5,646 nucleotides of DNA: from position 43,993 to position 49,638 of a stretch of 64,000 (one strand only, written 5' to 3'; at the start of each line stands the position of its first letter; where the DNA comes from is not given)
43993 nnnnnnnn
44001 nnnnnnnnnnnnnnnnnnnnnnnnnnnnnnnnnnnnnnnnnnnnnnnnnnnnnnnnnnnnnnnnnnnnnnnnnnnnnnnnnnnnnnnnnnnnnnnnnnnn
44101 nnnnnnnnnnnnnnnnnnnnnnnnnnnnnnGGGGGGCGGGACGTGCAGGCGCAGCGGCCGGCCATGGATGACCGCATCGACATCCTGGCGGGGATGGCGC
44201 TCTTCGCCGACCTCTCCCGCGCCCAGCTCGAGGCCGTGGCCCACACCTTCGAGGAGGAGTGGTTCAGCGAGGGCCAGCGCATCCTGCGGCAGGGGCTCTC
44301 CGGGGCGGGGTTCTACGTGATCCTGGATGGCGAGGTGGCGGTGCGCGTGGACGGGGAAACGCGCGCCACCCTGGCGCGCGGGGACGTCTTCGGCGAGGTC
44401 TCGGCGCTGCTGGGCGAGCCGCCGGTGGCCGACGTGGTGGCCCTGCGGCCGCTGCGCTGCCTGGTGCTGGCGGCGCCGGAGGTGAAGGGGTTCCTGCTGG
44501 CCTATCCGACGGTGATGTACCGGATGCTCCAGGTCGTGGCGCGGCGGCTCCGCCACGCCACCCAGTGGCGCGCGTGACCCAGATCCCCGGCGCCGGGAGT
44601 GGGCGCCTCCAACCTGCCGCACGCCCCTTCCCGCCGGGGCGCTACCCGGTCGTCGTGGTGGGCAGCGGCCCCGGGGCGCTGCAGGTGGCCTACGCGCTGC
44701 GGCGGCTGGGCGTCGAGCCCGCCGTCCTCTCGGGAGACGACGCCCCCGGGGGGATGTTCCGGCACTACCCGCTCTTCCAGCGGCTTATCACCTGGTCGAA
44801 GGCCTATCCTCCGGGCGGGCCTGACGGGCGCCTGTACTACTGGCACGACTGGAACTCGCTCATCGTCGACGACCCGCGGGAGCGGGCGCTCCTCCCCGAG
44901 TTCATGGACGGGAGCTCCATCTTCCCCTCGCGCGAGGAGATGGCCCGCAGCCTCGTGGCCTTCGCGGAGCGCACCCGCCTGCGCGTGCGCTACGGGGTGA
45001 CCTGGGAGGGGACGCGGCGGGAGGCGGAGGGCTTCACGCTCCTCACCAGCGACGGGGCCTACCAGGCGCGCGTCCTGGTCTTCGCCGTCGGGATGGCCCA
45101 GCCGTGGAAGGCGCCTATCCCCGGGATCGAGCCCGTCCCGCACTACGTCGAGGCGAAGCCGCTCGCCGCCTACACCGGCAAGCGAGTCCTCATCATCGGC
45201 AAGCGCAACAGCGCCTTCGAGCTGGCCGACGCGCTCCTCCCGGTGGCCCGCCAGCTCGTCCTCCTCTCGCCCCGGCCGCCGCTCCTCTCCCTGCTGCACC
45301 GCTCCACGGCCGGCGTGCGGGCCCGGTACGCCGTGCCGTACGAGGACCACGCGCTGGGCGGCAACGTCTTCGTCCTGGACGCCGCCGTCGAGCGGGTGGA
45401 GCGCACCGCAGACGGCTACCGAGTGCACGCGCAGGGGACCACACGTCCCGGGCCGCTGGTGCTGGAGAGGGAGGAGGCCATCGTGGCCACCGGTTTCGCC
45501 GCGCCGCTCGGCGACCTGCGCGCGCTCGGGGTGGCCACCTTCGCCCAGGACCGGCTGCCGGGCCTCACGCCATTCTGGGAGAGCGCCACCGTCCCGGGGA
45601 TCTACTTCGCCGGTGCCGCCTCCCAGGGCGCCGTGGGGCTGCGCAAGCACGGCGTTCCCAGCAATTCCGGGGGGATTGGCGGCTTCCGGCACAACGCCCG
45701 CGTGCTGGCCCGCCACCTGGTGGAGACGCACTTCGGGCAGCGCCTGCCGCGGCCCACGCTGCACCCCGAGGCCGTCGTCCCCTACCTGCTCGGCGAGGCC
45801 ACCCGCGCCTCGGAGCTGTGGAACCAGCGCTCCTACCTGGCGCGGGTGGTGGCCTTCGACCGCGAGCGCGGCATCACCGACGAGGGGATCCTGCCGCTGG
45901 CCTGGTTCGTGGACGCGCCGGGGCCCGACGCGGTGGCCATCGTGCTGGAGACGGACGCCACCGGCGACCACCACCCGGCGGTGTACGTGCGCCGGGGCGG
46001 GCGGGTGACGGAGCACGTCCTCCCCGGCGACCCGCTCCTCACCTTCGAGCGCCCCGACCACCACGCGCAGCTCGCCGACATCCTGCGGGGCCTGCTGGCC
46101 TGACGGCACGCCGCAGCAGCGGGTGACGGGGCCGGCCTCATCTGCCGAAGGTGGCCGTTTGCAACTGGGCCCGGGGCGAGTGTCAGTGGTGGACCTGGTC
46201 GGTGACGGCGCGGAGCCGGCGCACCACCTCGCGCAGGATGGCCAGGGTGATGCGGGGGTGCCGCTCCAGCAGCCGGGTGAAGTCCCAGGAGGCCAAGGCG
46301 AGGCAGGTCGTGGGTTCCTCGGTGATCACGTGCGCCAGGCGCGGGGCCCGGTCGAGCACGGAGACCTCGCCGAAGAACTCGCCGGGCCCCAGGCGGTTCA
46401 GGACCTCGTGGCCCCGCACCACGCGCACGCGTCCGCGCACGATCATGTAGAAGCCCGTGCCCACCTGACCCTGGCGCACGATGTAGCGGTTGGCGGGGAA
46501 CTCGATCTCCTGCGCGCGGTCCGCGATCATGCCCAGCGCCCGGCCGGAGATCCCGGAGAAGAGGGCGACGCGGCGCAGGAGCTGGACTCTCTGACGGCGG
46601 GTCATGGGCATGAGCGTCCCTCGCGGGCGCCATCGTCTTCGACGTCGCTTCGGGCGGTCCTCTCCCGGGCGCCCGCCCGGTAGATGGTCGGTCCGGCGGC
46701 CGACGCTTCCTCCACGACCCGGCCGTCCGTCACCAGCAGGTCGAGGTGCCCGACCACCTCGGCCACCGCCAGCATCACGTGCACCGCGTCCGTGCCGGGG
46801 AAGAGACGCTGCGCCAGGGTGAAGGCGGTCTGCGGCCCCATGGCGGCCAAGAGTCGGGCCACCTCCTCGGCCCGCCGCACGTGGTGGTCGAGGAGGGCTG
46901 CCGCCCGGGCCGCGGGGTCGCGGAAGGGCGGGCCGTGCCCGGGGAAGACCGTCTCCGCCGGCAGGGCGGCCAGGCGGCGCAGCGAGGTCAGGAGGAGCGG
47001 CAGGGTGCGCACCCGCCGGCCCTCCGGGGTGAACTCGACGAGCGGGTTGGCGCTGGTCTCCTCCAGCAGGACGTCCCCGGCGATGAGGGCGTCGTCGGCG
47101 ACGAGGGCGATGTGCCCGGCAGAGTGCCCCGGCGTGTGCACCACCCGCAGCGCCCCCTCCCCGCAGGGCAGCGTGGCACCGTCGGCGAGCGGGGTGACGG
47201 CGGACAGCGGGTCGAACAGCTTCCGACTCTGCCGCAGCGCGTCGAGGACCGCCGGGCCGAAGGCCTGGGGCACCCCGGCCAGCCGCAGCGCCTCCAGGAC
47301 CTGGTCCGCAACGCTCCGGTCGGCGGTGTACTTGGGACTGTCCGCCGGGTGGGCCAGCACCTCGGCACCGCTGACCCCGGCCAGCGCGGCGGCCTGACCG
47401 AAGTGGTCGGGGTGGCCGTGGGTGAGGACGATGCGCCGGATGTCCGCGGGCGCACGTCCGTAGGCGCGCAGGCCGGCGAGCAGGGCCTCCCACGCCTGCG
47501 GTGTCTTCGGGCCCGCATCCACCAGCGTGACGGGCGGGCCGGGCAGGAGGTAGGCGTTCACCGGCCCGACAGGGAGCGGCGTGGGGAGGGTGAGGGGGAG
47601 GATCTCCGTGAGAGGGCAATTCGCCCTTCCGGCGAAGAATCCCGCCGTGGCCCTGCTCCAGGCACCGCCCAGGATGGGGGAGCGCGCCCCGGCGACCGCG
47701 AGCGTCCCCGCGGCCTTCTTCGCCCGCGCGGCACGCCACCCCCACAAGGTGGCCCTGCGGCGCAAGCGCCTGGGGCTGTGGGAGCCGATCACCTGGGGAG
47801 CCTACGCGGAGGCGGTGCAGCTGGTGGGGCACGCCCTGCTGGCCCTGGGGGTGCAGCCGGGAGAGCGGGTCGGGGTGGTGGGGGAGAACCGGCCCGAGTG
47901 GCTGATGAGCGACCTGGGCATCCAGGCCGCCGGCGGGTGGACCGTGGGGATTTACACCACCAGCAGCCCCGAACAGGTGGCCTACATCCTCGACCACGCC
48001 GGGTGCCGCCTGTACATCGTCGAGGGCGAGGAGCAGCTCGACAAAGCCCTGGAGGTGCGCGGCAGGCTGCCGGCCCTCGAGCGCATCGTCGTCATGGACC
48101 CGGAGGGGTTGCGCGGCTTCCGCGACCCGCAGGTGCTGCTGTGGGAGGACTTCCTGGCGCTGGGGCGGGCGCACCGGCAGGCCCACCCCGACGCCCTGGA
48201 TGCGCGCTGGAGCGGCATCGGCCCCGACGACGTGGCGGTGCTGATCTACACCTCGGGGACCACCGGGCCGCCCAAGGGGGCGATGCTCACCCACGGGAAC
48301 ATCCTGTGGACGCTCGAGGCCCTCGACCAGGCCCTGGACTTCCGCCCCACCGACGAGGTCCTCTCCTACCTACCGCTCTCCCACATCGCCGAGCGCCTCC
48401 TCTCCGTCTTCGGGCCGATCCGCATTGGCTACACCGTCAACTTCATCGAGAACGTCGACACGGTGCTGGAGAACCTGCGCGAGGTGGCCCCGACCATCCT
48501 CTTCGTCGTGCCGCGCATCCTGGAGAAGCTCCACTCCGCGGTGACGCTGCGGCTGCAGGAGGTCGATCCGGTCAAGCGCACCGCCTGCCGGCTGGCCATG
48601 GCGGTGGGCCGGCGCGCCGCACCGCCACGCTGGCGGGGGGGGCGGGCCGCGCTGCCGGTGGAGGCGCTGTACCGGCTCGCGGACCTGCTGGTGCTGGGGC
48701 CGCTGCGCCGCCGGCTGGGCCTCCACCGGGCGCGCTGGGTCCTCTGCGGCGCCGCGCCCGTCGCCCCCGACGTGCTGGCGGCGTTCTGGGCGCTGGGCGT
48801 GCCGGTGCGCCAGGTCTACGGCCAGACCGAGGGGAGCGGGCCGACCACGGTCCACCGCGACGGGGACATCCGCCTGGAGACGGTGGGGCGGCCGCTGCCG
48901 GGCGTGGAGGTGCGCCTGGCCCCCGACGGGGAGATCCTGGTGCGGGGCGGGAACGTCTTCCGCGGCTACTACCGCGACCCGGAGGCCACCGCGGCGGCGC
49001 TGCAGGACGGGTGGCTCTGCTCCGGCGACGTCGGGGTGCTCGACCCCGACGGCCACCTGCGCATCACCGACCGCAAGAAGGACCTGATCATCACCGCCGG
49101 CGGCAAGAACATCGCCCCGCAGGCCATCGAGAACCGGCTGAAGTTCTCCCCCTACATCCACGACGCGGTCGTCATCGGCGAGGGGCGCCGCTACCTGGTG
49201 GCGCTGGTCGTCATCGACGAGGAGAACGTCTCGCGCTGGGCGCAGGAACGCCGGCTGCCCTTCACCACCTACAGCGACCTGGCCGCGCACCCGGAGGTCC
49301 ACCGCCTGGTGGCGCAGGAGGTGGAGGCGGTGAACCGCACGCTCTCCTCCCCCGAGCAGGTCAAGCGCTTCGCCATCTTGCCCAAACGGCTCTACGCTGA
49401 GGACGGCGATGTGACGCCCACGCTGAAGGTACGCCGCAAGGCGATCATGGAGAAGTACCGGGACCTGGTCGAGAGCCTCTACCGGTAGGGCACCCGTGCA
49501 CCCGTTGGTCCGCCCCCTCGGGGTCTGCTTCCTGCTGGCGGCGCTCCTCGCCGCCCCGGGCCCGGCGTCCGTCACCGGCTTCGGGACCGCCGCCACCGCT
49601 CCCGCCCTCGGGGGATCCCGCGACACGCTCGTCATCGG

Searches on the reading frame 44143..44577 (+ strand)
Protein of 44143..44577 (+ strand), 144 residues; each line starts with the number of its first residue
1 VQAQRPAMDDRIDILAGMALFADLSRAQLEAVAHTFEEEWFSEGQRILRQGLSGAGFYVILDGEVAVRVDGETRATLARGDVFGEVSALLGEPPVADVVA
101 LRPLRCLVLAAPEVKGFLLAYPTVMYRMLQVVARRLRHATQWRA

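Call 48: search_protein_families(library=pfam, proteins=[window:44143-44577:+], max_evalue=0.000001)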
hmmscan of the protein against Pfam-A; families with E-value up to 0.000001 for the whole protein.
window:44143-44577:+ (144 aa): 1 family
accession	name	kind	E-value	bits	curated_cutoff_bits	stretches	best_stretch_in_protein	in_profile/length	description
PF00027.35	cNMP_binding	-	8.7e-15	54.9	27.5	1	39-118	2-86/89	Cyclic nucleotide-binding domain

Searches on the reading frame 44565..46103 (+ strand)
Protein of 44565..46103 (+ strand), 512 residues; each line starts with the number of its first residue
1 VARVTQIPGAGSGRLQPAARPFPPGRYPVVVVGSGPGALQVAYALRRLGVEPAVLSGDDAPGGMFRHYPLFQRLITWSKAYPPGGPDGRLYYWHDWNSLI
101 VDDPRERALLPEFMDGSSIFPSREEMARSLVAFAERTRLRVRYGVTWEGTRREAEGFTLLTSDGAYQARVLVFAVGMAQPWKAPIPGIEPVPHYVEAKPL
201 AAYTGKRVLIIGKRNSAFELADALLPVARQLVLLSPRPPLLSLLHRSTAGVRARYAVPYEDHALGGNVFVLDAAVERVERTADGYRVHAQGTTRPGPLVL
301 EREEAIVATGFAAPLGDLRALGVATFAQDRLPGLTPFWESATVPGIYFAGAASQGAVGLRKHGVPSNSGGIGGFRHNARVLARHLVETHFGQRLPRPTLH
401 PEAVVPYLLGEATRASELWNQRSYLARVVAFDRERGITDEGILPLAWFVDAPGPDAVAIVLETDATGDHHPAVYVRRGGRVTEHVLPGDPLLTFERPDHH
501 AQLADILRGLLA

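Call 48: search_protein_families(library=pfam, proteins=[window:44565-46103:+], max_evalue=0.000001)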
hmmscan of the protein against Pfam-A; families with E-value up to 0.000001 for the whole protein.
window:44565-46103:+ (512 aa): 2 families
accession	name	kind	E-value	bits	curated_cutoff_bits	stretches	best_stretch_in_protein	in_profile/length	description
PF13738.12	Pyr_redox_3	-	2.2e-30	106.4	30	1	30-350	1-305/305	Pyridine nucleotide-disulphide oxidoreductase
PF07992.20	Pyr_redox_2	-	1.4e-11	44.8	26.1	1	28-355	2-279/291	Pyridine nucleotide-disulphide oxidoreductase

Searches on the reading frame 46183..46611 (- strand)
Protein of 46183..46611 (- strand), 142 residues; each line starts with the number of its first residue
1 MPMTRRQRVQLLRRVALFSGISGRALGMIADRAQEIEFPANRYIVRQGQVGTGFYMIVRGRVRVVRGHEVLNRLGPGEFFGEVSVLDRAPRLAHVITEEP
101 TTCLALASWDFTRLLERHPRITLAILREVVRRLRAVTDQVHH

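Call 48: search_protein_families(library=pfam, proteins=[window:46183-46611:-], max_evalue=0.000001)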
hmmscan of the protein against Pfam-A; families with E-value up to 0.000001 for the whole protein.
window:46183-46611:- (142 aa): 1 family
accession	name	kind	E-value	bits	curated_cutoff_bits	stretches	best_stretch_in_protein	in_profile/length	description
PF00027.35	cNMP_binding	-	6.2e-21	74.6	27.5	1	36-118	2-89/89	Cyclic nucleotide-binding domain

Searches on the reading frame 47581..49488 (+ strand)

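Call 48: search_protein_families(library=pfam, proteins=[window:47581-49488:+], max_evalue=0.000001)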
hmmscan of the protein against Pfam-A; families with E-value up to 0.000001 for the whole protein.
window:47581-49488:+ (635 aa): 2 families
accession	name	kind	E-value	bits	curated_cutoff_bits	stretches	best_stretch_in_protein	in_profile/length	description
PF00501.34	AMP-binding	-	7.2e-80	269.1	29.9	1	46-464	1-384/384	AMP-binding enzyme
PF23562.2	AMP-binding_C_3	-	7.2e-13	49.4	20.8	1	501-635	2-121/124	AMP-binding enzyme C-terminal domain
